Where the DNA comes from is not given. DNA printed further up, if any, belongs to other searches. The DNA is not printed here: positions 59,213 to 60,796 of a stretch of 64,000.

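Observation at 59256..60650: Orphan DNA methyltransferase fused to a T5orf172/GIY-YIG-like domain, inserted with zero spacer between pnp and msrB and flanked by a tandem duplication of the msrB start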

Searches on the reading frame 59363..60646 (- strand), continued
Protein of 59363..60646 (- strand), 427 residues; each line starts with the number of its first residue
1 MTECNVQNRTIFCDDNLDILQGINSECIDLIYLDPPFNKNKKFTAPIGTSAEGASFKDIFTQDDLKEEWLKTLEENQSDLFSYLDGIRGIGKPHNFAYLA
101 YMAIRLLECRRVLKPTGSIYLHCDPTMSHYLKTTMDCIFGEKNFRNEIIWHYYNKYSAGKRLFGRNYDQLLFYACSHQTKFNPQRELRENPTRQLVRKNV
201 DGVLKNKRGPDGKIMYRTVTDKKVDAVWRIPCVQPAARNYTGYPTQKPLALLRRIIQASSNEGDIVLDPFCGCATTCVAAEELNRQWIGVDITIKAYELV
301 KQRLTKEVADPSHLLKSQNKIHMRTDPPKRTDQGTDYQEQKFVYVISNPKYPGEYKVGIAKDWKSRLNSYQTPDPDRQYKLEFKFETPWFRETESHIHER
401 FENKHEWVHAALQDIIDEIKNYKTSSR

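Call 68: search_protein_families(library=pfam, proteins=[L020:7302-7937:+, L020:9370-10512:+, L020:5463-7229:+, L027:5934-7517:+, L027:9386-10765:+, L028:6316-7905:+, L028:9257-10300:-, L019:9261-11036:+, L017:6463-7956:+, L017:9347-10399:+], max_evalue=0.0001)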
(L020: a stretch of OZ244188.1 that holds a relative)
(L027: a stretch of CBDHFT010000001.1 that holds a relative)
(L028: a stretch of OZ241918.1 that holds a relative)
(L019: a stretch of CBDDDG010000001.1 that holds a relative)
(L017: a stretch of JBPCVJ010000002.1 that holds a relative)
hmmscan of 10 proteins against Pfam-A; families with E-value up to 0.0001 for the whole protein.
L020:7302-7937:+ (211 aa): 14 families
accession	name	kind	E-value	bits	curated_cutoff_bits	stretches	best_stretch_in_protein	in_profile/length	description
PF13847.12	Methyltransf_31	-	8.3e-22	77.9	27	1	38-149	2-118/145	Methyltransferase domain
PF13649.12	Methyltransf_25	-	5.9e-21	75.4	27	1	43-136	1-97/97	Methyltransferase domain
PF08241.18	Methyltransf_11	-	1.8e-20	73.8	21.2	1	44-139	1-94/95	Methyltransferase domain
PF13489.12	Methyltransf_23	-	3e-18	66.5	27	1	29-187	12-161/164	Methyltransferase domain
PF08242.18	Methyltransf_12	-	8.8e-18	65.3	30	1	44-138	1-98/98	Methyltransferase domain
PF01209.24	Ubie_methyltran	-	1.7e-11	44.4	20.1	1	26-140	35-151/233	ubiE/COQ5 methyltransferase family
PF06325.19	PrmA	-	1.5e-07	31.7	22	1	36-141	158-259/296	Ribosomal protein L11 methyltransferase (PrmA)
PF05401.17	NodS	-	6.4e-07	29.8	24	1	41-138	45-142/201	Nodulation protein S (NodS)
PF02353.26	CMAS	-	1.5e-06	28.2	27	1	32-148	55-172/273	Mycolic acid cyclopropane synthetase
PF05219.18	DREV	-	3.3e-06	26.9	26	1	40-139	95-185/265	DREV methyltransferase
PF03848.20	TehB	-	3.6e-06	27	20.4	1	37-137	29-129/193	Tellurite resistance protein TehB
PF01135.25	PCMT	-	5.4e-06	26.8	20.3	1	20-95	56-132/210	Protein-L-isoaspartate(D-aspartate) O-methyltransferase (PCMT)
PF06080.18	DUF938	-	2.4e-05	24.7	27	1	33-138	18-135/202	Protein of unknown function (DUF938)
PF05175.20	MTS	-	5.6e-05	23.3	23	1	40-136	32-134/170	Methyltransferase small domain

L020:9370-10512:+ (380 aa): 4 families
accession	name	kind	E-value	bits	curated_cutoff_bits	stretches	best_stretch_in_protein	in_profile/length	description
PF01872.23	RibD_C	-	1.4e-36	126.6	24.1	1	144-374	3-197/197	RibD C-terminal domain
PF00383.29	dCMP_cyt_deam_1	-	8.8e-16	58.1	25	1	1-95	8-102/102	Cytidine and deoxycytidylate deaminase zinc-binding region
PF14437.12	MafB19-deam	-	1e-09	38.9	27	1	15-127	19-131/142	MafB19-like deaminase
PF18785.7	Inv-AAD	-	2.6e-07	31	26.5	1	22-119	1-117/129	Invertebrate-AID/APOBEC-deaminase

L020:5463-7229:+ (588 aa): 2 families
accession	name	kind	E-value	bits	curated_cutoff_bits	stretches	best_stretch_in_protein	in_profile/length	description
PF06874.16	FBPase_2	-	7.8e-102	342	27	1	4-517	12-561/639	Firmicute fructose-1,6-bisphosphatase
PF00149.33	Metallophos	-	3.5e-07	31.3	21.5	1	159-231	32-106/191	Calcineurin-like phosphoesterase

L027:5934-7517:+ (527 aa): 2 families
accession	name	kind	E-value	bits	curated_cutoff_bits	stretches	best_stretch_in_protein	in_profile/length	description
PF00425.24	Chorismate_bind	-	1.1e-86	291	27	1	245-510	4-257/257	chorismate binding enzyme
PF04715.19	Anth_synt_I_N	-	6.5e-29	101.4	23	1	40-183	1-137/140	Anthranilate synthase component I, N terminal region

L027:9386-10765:+ (459 aa): 1 family
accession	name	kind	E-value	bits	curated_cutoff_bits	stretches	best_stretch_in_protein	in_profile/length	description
PF00202.27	Aminotran_3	-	6.1e-91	305.5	30.5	1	28-450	8-403/403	Aminotransferase class-III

L028:6316-7905:+ (529 aa): 1 family
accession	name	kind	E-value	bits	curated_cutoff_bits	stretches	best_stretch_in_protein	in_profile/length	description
PF00115.25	COX1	-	5.8e-162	539.9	34.8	1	23-475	1-436/436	Cytochrome C and Quinol oxidase polypeptide I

L028:9257-10300:- (347 aa): 1 family
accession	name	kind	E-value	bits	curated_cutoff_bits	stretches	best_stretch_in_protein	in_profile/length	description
PF00491.26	Arginase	-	3.2e-85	286.4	22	1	70-335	2-279/280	Arginase family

L019:9261-11036:+ (591 aa): 4 families
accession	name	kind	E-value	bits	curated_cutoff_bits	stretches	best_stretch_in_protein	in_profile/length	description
PF00890.30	FAD_binding_2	-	4e-109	366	20.4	1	21-412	1-414/414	FAD binding domain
PF02910.25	Succ_DH_flav_C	-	4.5e-42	143.5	20.8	1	468-591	3-130/130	Fumarate reductase flavoprotein C-term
PF01266.30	DAO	-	2e-08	34.6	27.9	1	21-219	1-209/353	FAD dependent oxidoreductase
PF03486.20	HI0933_like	-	9.8e-07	28.9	50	0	147-396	102-219/244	HI0933-like protein Rossmann domain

L017:6463-7956:+ (497 aa): 3 families
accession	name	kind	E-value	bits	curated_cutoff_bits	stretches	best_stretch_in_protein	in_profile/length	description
PF13537.11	GATase_7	-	9.3e-20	71.3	25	1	88-216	3-121/123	Glutamine amidotransferase domain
PF13522.11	GATase_6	-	2.5e-18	66.8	27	1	82-212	12-130/130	Glutamine amidotransferase domain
PF00156.33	Pribosyltran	-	8.1e-06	25.7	26.3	1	294-394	27-120/158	Phosphoribosyl transferase domain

L017:9347-10399:+ (350 aa): 0 families

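Call 69: find_encoding_contigs(protein=P0006, flank=4000, max_places=3)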
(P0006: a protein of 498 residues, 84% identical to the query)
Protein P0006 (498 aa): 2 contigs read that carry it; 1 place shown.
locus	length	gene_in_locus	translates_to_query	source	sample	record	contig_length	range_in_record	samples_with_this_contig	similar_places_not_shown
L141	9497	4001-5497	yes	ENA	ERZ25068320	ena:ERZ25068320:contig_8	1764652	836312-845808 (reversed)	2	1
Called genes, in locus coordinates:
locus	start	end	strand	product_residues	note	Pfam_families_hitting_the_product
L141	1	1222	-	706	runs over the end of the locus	PF02092:tRNA_synt_2f, PF05746:DALR_1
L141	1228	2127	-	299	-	PF02091:tRNA-synt_2e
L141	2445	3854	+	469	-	PF03951:Gln-synt_N, PF00120:Gln-synt_C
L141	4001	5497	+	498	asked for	PF01555:N6_N4_Mtase, PF10544:T5orf172, PF13455:MUG113 (weak)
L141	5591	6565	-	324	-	PF01555:N6_N4_Mtase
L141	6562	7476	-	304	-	PF09518:RE_HindIII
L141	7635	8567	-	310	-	PF01180:DHO_dh, PF01207:Dus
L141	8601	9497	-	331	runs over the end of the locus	PF01210:NAD_Gly3P_dh_N, PF02558:ApbA, PF03807:F420_oxidored, PF07479:NAD_Gly3P_dh_C, PF20618:GPD_NAD_C_bact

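Call 82: list_cluster_members(proteins=[window:59363-60646:-, P0121, P0002, P0122, P0123])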
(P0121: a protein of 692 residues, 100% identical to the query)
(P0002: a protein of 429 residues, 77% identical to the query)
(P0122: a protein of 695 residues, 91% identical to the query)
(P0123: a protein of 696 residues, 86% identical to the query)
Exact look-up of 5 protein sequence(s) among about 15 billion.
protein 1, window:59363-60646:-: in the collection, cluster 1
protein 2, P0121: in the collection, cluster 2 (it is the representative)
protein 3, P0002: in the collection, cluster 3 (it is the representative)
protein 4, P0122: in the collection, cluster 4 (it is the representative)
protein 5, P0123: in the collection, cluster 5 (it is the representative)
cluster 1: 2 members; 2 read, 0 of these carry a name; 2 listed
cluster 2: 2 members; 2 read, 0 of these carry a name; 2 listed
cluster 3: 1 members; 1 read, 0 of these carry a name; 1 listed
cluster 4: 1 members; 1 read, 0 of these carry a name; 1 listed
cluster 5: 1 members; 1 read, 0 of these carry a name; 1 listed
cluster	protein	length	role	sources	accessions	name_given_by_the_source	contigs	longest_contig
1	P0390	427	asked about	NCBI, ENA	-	-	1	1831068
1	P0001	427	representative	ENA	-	-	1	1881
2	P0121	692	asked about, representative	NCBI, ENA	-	-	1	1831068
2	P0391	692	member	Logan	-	-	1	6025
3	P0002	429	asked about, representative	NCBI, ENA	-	-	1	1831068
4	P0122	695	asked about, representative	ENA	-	-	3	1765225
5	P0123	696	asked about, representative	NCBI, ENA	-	-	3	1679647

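Call 87: search_protein_families(library=pfam, proteins=[L036:4171-6159:+, L037:1038-2597:+, L038:1893-3353:+, L024:7977-9227:+, L025:7995-9239:+, L031:8001-9251:+, L029:427-1758:+, L052:7842-8948:+, L039:7989-8963:+, L040:2513-3532:+], max_evalue=0.01)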
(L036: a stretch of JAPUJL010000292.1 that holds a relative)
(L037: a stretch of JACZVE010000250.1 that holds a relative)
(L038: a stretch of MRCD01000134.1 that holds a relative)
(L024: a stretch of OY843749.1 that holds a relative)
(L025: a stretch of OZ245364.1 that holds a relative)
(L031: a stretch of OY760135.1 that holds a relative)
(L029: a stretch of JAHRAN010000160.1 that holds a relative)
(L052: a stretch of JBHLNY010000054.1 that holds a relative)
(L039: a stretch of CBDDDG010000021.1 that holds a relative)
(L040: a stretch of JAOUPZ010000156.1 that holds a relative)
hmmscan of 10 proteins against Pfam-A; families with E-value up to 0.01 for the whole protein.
L036:4171-6159:+ (662 aa): 1 family
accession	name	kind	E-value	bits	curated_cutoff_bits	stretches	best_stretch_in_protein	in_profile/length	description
PF10017.15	Methyltransf_33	-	8.3e-112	373.6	23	1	355-659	1-302/304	Histidine-specific methyltransferase, SAM-dependent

L037:1038-2597:+ (519 aa): 3 families
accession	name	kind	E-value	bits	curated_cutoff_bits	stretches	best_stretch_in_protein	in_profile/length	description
PF01555.25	N6_N4_Mtase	-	3.7e-44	151.8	26.7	1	22-298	1-215/221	DNA methylase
PF04471.18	Mrr_cat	-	7.1e-09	36.2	21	1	347-424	21-98/115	Restriction endonuclease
PF22722.2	NA-iREase1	-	2.1e-06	28.1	27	1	351-424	17-89/106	NACHT-associated inactive Restriction Endonuclease 1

L038:1893-3353:+ (486 aa): 7 families
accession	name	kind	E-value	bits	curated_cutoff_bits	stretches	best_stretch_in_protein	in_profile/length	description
PF01555.25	N6_N4_Mtase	-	3.2e-49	168.3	26.7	1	22-298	1-216/221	DNA methylase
PF22722.2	NA-iREase1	-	1e-06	29.1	27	1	353-452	19-105/106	NACHT-associated inactive Restriction Endonuclease 1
PF04471.18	Mrr_cat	-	1.1e-06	29.2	21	1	333-428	5-99/115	Restriction endonuclease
PF02086.21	MethyltransfD12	-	0.00027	21.2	22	0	19-61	173-218/253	D12 class N6 adenine-specific DNA methyltransferase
PF13847.12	Methyltransf_31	-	0.00095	19.3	27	0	263-310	3-53/145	Methyltransferase domain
PF03602.21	Cons_hypoth95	-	0.0014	18.7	24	0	8-40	99-132/182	Conserved hypothetical protein 95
PF13649.12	Methyltransf_25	-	0.0019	19.3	27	0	267-317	1-53/97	Methyltransferase domain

L024:7977-9227:+ (416 aa): 5 families
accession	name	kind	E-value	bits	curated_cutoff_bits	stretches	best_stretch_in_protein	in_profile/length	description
PF01555.25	N6_N4_Mtase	-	5e-49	167.7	26.7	1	31-305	1-220/221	DNA methylase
PF01844.29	HNH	-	7.5e-12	45.7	21.4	1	357-402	1-47/47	HNH endonuclease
PF14279.12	HNH_5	-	1.3e-10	41.5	27.5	1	357-409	1-53/56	HNH endonuclease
PF13847.12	Methyltransf_31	-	0.0024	18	27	0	266-308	3-48/145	Methyltransferase domain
PF13395.12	HNH_4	-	0.0071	16.7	22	0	367-403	16-52/54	HNH endonuclease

L025:7995-9239:+ (414 aa): 5 families
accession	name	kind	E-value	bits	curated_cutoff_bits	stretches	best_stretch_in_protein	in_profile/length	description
PF01555.25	N6_N4_Mtase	-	5.8e-45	154.4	26.7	1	29-300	1-218/221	DNA methylase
PF14279.12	HNH_5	-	5.4e-12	45.9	27.5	1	354-405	1-52/56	HNH endonuclease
PF01844.29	HNH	-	7.1e-12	45.7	21.4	1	354-399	1-47/47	HNH endonuclease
PF13847.12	Methyltransf_31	-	0.0019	18.3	27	1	263-307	3-50/145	Methyltransferase domain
PF13395.12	HNH_4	-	0.0024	18.2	22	0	364-400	16-52/54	HNH endonuclease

L031:8001-9251:+ (416 aa): 7 families
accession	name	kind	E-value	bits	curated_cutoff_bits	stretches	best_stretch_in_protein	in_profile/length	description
PF01555.25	N6_N4_Mtase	-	3.5e-42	145.3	26.7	1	28-299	1-219/221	DNA methylase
PF01844.29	HNH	-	3.1e-14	53.3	21.4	1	349-394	1-47/47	HNH endonuclease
PF14279.12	HNH_5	-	6.5e-10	39.2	27.5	1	349-394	1-46/56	HNH endonuclease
PF03602.21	Cons_hypoth95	-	0.00014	22.1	24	0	22-42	106-128/182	Conserved hypothetical protein 95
PF13395.12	HNH_4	-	0.00053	20.3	22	1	359-394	16-51/54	HNH endonuclease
PF02945.21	Endonuclease_7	-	0.0051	17.1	23.6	0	336-393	13-65/82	Recombination endonuclease VII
PF13847.12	Methyltransf_31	-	0.009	16.1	27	0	260-297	2-42/145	Methyltransferase domain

L029:427-1758:+ (443 aa): 6 families
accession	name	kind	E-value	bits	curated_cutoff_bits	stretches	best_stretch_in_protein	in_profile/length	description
PF01555.25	N6_N4_Mtase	-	8e-45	153.9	26.7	1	53-334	1-219/221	DNA methylase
PF01844.29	HNH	-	8.3e-14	51.9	21.4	1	380-425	1-47/47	HNH endonuclease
PF14279.12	HNH_5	-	2.1e-11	44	27.5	1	380-433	1-54/56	HNH endonuclease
PF13395.12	HNH_4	-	3e-06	27.6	22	1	388-426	15-52/54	HNH endonuclease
PF02945.21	Endonuclease_7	-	0.0031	17.8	23.6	1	366-424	12-65/82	Recombination endonuclease VII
PF03602.21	Cons_hypoth95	-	0.0053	16.9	24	0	47-67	106-128/182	Conserved hypothetical protein 95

L052:7842-8948:+ (368 aa): 4 families
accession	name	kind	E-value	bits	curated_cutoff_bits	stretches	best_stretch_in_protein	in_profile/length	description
PF01555.25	N6_N4_Mtase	-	5.5e-50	170.8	26.7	1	74-317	1-218/221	DNA methylase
PF02086.21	MethyltransfD12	-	8e-05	22.9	22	0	269-326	8-66/253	D12 class N6 adenine-specific DNA methyltransferase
PF05175.20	MTS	-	0.0068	16.5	23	0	279-350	30-99/170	Methyltransferase small domain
PF03291.22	mRNA_G-N7_MeTrfase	-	0.0089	15.6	26.6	1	269-347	48-125/315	mRNA (guanine-N(7))-methyltransferase domain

L039:7989-8963:+ (324 aa): 4 families
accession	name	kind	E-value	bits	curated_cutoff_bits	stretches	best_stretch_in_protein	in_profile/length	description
PF01555.25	N6_N4_Mtase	-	1.6e-47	162.8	26.7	1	30-302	1-220/221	DNA methylase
PF02086.21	MethyltransfD12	-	5.3e-06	26.8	22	0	2-46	149-192/253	D12 class N6 adenine-specific DNA methyltransferase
PF03602.21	Cons_hypoth95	-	3.7e-05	23.9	24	1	12-49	94-133/182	Conserved hypothetical protein 95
PF13847.12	Methyltransf_31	-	0.007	16.5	27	0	262-307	2-50/145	Methyltransferase domain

L040:2513-3532:+ (339 aa): 5 families
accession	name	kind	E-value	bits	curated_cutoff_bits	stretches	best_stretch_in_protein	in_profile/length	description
PF01555.25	N6_N4_Mtase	-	7.9e-44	150.7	26.7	1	22-320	1-220/221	DNA methylase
PF13847.12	Methyltransf_31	-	0.00049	20.2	27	1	281-324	3-49/145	Methyltransferase domain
PF03602.21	Cons_hypoth95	-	0.0011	19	24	0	4-49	95-141/182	Conserved hypothetical protein 95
PF02086.21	MethyltransfD12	-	0.0026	18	22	0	19-42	173-195/253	D12 class N6 adenine-specific DNA methyltransferase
PF13649.12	Methyltransf_25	-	0.0029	18.7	27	0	285-330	1-48/97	Methyltransferase domain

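Call 90: find_encoding_contigs(protein=P0391, flank=5000, max_places=4)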
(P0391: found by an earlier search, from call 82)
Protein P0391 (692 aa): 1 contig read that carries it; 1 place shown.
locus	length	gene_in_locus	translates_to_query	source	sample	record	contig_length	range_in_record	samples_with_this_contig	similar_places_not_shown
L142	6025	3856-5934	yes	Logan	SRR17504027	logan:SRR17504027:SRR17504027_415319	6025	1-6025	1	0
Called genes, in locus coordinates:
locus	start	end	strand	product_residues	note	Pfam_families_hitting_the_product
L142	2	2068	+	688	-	?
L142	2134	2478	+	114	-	PF02033:RBFA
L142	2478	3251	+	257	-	PF01509:TruB_N, PF16198:TruB_C_2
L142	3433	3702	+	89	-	PF00312:Ribosomal_S15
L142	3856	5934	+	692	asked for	PF01138:RNase_PH, PF03725:RNase_PH_C, PF03726:PNPase, PF01138:RNase_PH, PF00013:KH_1, PF00575:S1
